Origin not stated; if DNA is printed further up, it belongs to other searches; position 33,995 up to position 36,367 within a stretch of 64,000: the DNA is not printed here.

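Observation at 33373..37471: Candidate porin-cytochrome electron conduit: octaheme periplasmic cytochrome, 689-aa outer-membrane beta-barrel and membrane-anchored nonaheme cytochrome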

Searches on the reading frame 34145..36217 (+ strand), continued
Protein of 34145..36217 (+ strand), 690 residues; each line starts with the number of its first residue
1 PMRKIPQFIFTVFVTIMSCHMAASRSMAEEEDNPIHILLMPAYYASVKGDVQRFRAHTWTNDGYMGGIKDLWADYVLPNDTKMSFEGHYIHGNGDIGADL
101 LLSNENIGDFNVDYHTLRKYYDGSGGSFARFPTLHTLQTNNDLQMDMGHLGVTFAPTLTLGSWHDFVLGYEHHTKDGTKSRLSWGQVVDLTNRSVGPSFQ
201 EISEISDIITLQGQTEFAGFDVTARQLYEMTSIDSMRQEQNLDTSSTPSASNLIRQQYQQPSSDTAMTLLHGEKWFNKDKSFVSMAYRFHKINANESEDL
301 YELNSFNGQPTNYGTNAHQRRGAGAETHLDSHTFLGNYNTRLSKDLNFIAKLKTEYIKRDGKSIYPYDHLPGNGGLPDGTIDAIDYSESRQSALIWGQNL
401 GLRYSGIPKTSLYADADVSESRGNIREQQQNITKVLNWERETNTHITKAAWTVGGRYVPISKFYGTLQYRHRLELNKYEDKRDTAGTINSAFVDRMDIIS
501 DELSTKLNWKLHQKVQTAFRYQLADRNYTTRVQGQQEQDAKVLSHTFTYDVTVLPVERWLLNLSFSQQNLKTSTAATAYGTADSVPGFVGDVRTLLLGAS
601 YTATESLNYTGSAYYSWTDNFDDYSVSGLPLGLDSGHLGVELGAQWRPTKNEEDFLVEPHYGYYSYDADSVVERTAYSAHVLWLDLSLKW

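Call 24: search_solved_structures(query=A1, max_evalue=1)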
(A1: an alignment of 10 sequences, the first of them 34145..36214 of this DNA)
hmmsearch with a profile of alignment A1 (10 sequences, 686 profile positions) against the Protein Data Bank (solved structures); distinct sequences matched with E-value up to 1: 0.

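Call 38: search_protein_representatives(alignment_id=A1)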
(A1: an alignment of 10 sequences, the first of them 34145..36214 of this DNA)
Query: 10 sequences, 686 profile positions. Proteins with E-value up to 0.001 (for the whole library): 846; up to 1e-10: 635; up to 1e-30: 352. The best 150 are listed.
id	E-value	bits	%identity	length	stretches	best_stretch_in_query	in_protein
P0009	0.0e+00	1027.6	-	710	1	7-686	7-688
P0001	1.6e-292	988.4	-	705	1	1-686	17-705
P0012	1.3e-261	886.2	-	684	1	18-686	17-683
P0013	7.5e-249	844.1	-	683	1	9-686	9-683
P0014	7.6e-244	827.5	-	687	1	12-686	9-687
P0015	8.9e-242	820.7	-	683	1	7-686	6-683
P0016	5.9e-239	811.4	-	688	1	1-686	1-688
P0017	9.3e-238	807.4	-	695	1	13-686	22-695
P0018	1.0e-237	807.3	-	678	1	1-686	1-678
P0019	3.4e-237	805.6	-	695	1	12-686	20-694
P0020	5.1e-233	791.8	-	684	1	11-686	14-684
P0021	2.2e-229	779.7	-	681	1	19-683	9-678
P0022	2.6e-226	769.6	-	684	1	12-686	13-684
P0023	1.6e-225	767.0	-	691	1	27-686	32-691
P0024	4.6e-225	765.5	-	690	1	9-686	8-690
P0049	1.2e-164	565.8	-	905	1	40-686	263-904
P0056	1.5e-148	512.6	-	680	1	1-686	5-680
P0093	1.4e-93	331.0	-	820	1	40-686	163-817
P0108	2.3e-85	303.8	-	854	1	41-680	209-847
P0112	4.5e-83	296.2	-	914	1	40-686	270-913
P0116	1.0e-81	291.7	-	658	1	43-682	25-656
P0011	1.5e-73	264.7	-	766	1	41-683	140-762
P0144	1.1e-69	252.0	-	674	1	40-679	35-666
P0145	1.2e-69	251.8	-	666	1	13-684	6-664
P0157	2.4e-65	237.6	-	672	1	23-685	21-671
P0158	6.6e-65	236.2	-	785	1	29-646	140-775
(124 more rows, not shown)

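Call 40: search_protein_families(library=ncbifam, proteins=[P0049, P0093, P0112, P0108, P0011, P0158, P0144, P0145, P0157, P0116], max_evalue=0.001)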
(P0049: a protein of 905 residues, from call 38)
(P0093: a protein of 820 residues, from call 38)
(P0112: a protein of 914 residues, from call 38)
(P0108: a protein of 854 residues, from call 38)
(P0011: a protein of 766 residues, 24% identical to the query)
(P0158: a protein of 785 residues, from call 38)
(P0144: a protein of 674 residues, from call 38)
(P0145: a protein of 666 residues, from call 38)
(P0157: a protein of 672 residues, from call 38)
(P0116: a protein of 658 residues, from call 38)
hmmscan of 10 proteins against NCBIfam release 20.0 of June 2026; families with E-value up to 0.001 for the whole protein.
P0049 (905 aa): 0 families

P0093 (820 aa): 0 families

P0112 (914 aa): 2 families
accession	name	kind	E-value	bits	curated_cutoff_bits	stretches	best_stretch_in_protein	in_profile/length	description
NF052339.1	hydrazine_alpha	equivalog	4.8e-05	21.4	800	0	162-187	666-691/804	hydrazine synthase subunit alpha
TIGR01905.1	paired_CXXCH_1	subfamily_domain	0.00047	20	25.2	0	39-61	6-29/41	doubled CXXCH domain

P0108 (854 aa): 0 families

P0011 (766 aa): 1 family
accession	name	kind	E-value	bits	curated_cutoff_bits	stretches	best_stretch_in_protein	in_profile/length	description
TIGR03806.1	chp_HNE_0200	subfamily_domain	0.00038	19.7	313.3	1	65-118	259-313/314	SO2930 family diheme c-type cytochrome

P0158 (785 aa): 0 families

P0144 (674 aa): 1 family
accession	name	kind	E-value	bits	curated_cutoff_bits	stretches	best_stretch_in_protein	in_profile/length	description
TIGR03014.2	EpsL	equivalog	0.00086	18.4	275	0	583-643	298-357/385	XrtB/PEP-CTERM-associated polysaccharide biosynthesis outer membrane protein EpsL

P0145 (666 aa): 0 families

P0157 (672 aa): 0 families

P0116 (658 aa): 0 families

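Call 41: search_protein_families(library=pfam, proteins=[P0049, P0093, P0112, P0108, P0011, P0158, P0144, P0145, P0157, P0116], max_evalue=0.01)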
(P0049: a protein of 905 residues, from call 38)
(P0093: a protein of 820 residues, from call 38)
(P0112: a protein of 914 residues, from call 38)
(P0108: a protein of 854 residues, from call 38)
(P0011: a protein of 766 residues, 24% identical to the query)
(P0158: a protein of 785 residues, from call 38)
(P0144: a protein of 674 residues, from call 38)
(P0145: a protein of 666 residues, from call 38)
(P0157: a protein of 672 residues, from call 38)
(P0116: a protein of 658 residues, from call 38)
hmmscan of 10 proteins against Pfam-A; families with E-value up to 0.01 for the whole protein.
P0049 (905 aa): 0 families

P0093 (820 aa): 1 family
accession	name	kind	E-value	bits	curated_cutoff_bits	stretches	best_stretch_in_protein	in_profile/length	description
PF07635.16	PSCyt1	-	3e-13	50.6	22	1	63-120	1-58/59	Planctomycete cytochrome C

P0112 (914 aa): 6 families
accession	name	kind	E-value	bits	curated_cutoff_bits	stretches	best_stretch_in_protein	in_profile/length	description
PF07635.16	PSCyt1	-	2e-29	102.4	22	2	41-95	1-59/59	Planctomycete cytochrome C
PF22297.1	PccH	-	1.4e-05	25.6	24.4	0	166-196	2-33/133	PccH Cytochrome c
PF13442.11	Cytochrome_CBB3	-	1.7e-05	25.5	27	0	171-247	7-68/68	Cytochrome C oxidase, cbb3-type, subunit III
PF11845.13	Tll0287-like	-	0.00084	20.2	24.1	0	125-186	56-112/144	Tll0287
PF00034.26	Cytochrom_C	-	0.0014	20.4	21.3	0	175-249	9-88/90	Cytochrome c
PF09699.15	Paired_CXXCH_1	-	0.0019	18.3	20.6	0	172-195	3-26/41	Doubled CXXCH motif (Paired_CXXCH_1)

P0108 (854 aa): 1 family
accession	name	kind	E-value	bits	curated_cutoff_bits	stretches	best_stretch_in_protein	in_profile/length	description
PF07635.16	PSCyt1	-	3.3e-17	63.3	22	1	110-168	1-59/59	Planctomycete cytochrome C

P0011 (766 aa): 2 families
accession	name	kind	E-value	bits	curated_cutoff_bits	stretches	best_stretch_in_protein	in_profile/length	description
PF07635.16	PSCyt1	-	2.5e-16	60.5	22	1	41-99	1-59/59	Planctomycete cytochrome C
PF13505.12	OMP_b-brl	-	0.0035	18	28.7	1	719-764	133-174/175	Outer membrane protein beta-barrel domain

P0158 (785 aa): 1 family
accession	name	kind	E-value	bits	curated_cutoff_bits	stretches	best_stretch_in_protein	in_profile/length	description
PF07635.16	PSCyt1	-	2.1e-15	57.5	22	1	53-111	1-59/59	Planctomycete cytochrome C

P0144 (674 aa): 0 families

P0145 (666 aa): 0 families

P0157 (672 aa): 0 families

P0116 (658 aa): 0 families

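Call 43: find_encoding_contigs(protein=P0011, flank=10000, max_places=3)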
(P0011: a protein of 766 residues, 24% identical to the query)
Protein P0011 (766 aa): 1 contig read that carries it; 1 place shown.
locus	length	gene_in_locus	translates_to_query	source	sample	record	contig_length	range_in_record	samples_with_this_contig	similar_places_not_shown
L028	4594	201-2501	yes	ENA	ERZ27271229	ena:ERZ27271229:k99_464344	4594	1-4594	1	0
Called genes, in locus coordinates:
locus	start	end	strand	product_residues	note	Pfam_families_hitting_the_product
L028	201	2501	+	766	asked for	PF07635:PSCyt1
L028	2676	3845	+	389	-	PF25489:At5g54830 (weak), PF13750:Big_3_3 (faint), PF17957:Big_7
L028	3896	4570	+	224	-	PF01725:Ham1p_like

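Call 47: fold_search(model_id=the predicted structure, library=pdb)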
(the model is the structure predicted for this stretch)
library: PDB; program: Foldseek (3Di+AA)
matches with E <= 10: 731; with E <= 0.001: 176
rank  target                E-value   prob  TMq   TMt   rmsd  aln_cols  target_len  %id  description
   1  6r2q_B                3.6e-10  1.00  0.52  0.55   9.1       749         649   13  Structure of the Mtr complex (released 2020-04-22)
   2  6e4v                  8.5e-08  1.00  0.26  0.26  20.9       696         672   11  The Crystal Structure of FhuE from E. coli in complex with its substrate Coprogen (released 2019-04-10)
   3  4epa                  1.7e-07  1.00  0.38  0.40  15.1       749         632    8  The crystal structure of the ferric yersiniabactin uptake receptor FyuA from Yersinia pestis (released 2012-06-20)
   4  8s34_A                2.2e-07  1.00  0.35  0.36  14.2       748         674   10  Ferric-mycobactin receptor (FemA) in complex with aeruginic acid (released 2025-02-26)
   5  9ex3_A                3.2e-07  1.00  0.35  0.35  14.7       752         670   10  Ferric-mycobactin receptor (FemA) in complex with dihydroaeruginoic acid (released 2025-02-26)
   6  6h7v_A                5.7e-07  1.00  0.36  0.37  14.2       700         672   11  Crystal structure of BauA, the Ferric preacinetobactin receptor from Acinetobacter baumannii (released 2018-10-10)
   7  6bpn                  6.0e-07  1.00  0.34  0.35  16.5       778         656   11  The crystal structure of the Ferric-Catecholate import receptor Fiu from E. coli K12: Open form (C2221) (released 2018-11-28)
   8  9a3c_MODEL_1_A        6.6e-07  1.00  0.38  0.35  14.2       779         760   11  Model of E. coli Fiu by in-cell photo-crosslinking MS and deep learning (released 2023-02-24)
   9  6h7f_A                1.2e-06  1.00  0.34  0.35  14.0       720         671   10  Crystal structure of BauA, the Ferric preacinetobactin receptor from Acinetobacter baumannii in complex with Fe3+-Prea (released 2018-10-10)
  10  6z8r_A                1.4e-06  1.00  0.36  0.38  12.6       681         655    9  Copper transporter OprC (released 2021-06-09)
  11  6bpm_A                1.6e-06  1.00  0.36  0.35  13.8       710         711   10  The crystal structure of the Ferric-Catecholate import receptor Fiu from K12 E. coli: Closed form (C21) (released 2018-11-28)
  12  9c4o                  1.7e-06  1.00  0.36  0.38  12.0       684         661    9  Cryo-EM structure of PqqU with ligand PQQ (released 2024-06-19)
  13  4rdr                  1.9e-06  1.00  0.35  0.34  15.0       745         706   10  Structure of the bacterial Zn-transporter ZnuD from Neisseria meningitidis (locked conformation bound to zinc and cadmiu (released 2015-08-19)
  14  6fom_B                2.5e-06  1.00  0.38  0.40  13.2       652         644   10  Copper transporter OprC (released 2019-03-13)
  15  1kmo                  2.5e-06  1.00  0.39  0.41  12.0       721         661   11  Crystal structure of the Outer Membrane Transporter FecA (released 2002-03-06)
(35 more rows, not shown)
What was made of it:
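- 34148..36217 (+): 689-aa outer-membrane beta-barrel, MtrB-like in fold and orphan in sequence. The top Foldseek hit is 6r2q_B at E=3.6e-10 and TM 0.52/0.55 (call 47).
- On MtrB/PioB outer-membrane barrel family (Pfam MtrB_PioB): MtrB is the top Foldseek hit (call 47).
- The top Foldseek hit is MtrB at TM 0.52/0.55, against 0.41 or less for the TonB-dependent transporters that follow (call 47). Foldseek separates MtrB clearly from the transporters (call 47).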

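Call 60: find_homologous_proteins(query=A2, max_evalue=0.001)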
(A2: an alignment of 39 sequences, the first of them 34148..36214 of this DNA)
Query A2 (39 sequences) (689 aa, profile of the alignment): 17 proteins with E <= 0.001 among 8000 candidates.
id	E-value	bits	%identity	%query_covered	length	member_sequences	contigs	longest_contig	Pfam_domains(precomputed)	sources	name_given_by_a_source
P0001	1.8e-211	722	100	100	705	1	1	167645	-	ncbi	-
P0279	3.4e-211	721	34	98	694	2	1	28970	-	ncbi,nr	ncbi:MAG: hypothetical protein HY593_00910 [Candidatus Omnitrophica bacterium]|nr:hypothetical prote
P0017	4.7e-208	711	36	98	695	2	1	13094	-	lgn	-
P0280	1.5e-199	683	40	100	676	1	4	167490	-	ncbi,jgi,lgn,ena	-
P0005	2.7e-197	675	36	99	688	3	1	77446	-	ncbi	-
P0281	7.7e-189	647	44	95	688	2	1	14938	-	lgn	-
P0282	4.6e-188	645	40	100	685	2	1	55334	-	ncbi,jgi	jgi:hypothetical protein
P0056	4.2e-150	519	28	100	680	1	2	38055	-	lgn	-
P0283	5.5e-132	460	22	91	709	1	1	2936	-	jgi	jgi:hypothetical protein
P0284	1.9e-131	458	24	92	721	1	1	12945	-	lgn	-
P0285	2.5e-131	457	23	86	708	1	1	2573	-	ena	-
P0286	1.4e-129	452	23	96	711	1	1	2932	-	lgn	-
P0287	8.9e-129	449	22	86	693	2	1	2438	-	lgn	-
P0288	7.2e-128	446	22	93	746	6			-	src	-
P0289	1.3e-127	445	23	92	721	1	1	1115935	-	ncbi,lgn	-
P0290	1.5e-127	445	24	95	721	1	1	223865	-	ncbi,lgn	-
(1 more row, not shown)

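Call 61: find_encoding_contigs(protein=P0289, flank=8000, max_places=1)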
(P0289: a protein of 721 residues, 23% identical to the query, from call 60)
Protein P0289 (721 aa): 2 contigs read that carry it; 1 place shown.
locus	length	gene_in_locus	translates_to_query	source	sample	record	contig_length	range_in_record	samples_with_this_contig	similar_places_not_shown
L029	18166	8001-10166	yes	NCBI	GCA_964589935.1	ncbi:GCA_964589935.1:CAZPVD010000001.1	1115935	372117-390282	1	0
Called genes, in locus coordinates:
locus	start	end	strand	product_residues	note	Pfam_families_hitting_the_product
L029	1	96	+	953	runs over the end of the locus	PF02347:GDC-P, PF01212:Beta_elim_lyase, PF21478:GcvP2_C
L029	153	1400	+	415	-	PF01595:CNNM, PF00571:CBS (weak), PF03471:CorC_HlyC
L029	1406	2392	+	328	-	PF01595:CNNM, PF00571:CBS (weak)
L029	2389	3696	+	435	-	PF01595:CNNM, PF00571:CBS, PF03471:CorC_HlyC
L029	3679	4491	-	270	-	-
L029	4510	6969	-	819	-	PF00069:Pkinase, PF07714:PK_Tyr_Ser-Thr, PF12799:LRR_4 (faint)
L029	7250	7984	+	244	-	PF14537:Cytochrom_c3_2 (faint), PF22113:Mtrc-MtrF_II-IV_dom (faint), PF14522:Cytochrome_C7 (faint), PF09699:Paired_CXXCH_1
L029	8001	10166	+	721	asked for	-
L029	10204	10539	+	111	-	PF13442:Cytochrome_CBB3, PF00034:Cytochrom_C (weak)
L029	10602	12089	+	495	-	PF03264:Cytochrom_NNT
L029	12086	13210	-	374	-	PF00437:T2SSE, PF25199:nSTAND_NTPase5 (faint)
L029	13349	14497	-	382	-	PF00266:Aminotran_5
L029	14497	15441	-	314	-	PF00482:T2SSF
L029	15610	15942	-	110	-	PF00085:Thioredoxin, PF13098:Thioredoxin_2, PF13905:Thioredoxin_8 (faint)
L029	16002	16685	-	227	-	-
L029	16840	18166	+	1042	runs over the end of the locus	PF00034:Cytochrom_C (faint), PF07635:PSCyt1, PF07583:PSCyt2, PF07587:PSD1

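Call 62: find_encoding_contigs(protein=P0290, flank=8000, max_places=1)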
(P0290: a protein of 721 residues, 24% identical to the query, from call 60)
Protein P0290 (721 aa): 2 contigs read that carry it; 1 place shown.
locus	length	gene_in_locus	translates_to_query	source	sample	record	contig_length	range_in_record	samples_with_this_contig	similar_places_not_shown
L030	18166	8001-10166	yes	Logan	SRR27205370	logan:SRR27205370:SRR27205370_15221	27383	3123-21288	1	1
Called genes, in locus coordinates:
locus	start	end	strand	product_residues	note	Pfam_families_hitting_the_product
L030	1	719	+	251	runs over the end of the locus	PF01557:FAA_hydrolase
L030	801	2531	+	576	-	PF00587:tRNA-synt_2b, PF04073:tRNA_edit, PF03129:HGTP_anticodon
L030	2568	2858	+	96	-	PF01713:Smr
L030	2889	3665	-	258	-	PF06271:RDD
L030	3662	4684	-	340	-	PF28475:DUF8413, PF01944:SpoIIM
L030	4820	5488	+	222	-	PF00072:Response_reg, PF00486:Trans_reg_C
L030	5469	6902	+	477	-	PF00672:HAMP, PF00512:HisKA, PF02518:HATPase_c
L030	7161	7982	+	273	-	PF13435:Cytochrome_C554 (faint), PF22113:Mtrc-MtrF_II-IV_dom (faint), PF14522:Cytochrome_C7 (faint), PF14537:Cytochrom_c3_2 (faint), PF09699:Paired_CXXCH_1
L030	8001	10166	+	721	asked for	-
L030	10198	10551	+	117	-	PF13442:Cytochrome_CBB3, PF00034:Cytochrom_C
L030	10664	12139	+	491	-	PF03264:Cytochrom_NNT (weak), PF14522:Cytochrome_C7 (faint), PF14537:Cytochrom_c3_2 (faint)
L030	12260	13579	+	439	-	-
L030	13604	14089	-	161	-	PF00588:SpoU_methylase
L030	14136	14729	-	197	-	PF01416:PseudoU_synth_1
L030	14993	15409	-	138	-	PF03652:RuvX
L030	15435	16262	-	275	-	PF01182:Glucosamine_iso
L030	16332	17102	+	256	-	PF01553:Acyltransferase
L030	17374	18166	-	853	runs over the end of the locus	PF03160:Calx-beta (faint)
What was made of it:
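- Some variant loci resemble the mto cluster (mtoA, mtoB, mtoD, cymA) (calls 61, 62).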

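Call 63: find_encoding_contigs(protein=P0056, flank=8000, max_places=1)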
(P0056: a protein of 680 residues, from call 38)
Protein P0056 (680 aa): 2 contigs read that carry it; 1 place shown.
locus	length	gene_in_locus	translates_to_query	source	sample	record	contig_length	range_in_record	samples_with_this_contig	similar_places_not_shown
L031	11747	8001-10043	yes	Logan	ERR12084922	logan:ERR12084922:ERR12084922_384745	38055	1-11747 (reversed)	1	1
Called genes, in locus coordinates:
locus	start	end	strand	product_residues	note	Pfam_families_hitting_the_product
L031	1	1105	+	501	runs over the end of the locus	PF03264:Cytochrom_NNT, PF14522:Cytochrome_C7 (faint)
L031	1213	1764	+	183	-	PF22113:Mtrc-MtrF_II-IV_dom (weak), PF14522:Cytochrome_C7 (faint), PF09699:Paired_CXXCH_1 (faint), PF13435:Cytochrome_C554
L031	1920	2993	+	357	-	PF05201:GlutR_N, PF02826:2-Hacid_dh_C (weak), PF16912:Glu_dehyd_C, PF01488:Shikimate_DH, PF03807:F420_oxidored (weak)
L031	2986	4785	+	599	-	PF05140:ResB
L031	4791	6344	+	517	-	PF01578:Cytochrom_C_asm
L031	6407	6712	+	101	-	-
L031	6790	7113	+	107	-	-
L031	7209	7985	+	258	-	PF22113:Mtrc-MtrF_II-IV_dom (faint), PF22678:Cytochrom_c_NrfB-like (faint), PF14522:Cytochrome_C7 (faint), PF14537:Cytochrom_c3_2 (faint), PF09699:Paired_CXXCH_1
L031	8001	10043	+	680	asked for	-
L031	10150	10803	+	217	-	PF13241:NAD_binding_7, PF10414:CysG_dimeriser (weak)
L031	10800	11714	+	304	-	PF01379:Porphobil_deam, PF03900:Porphobil_deamC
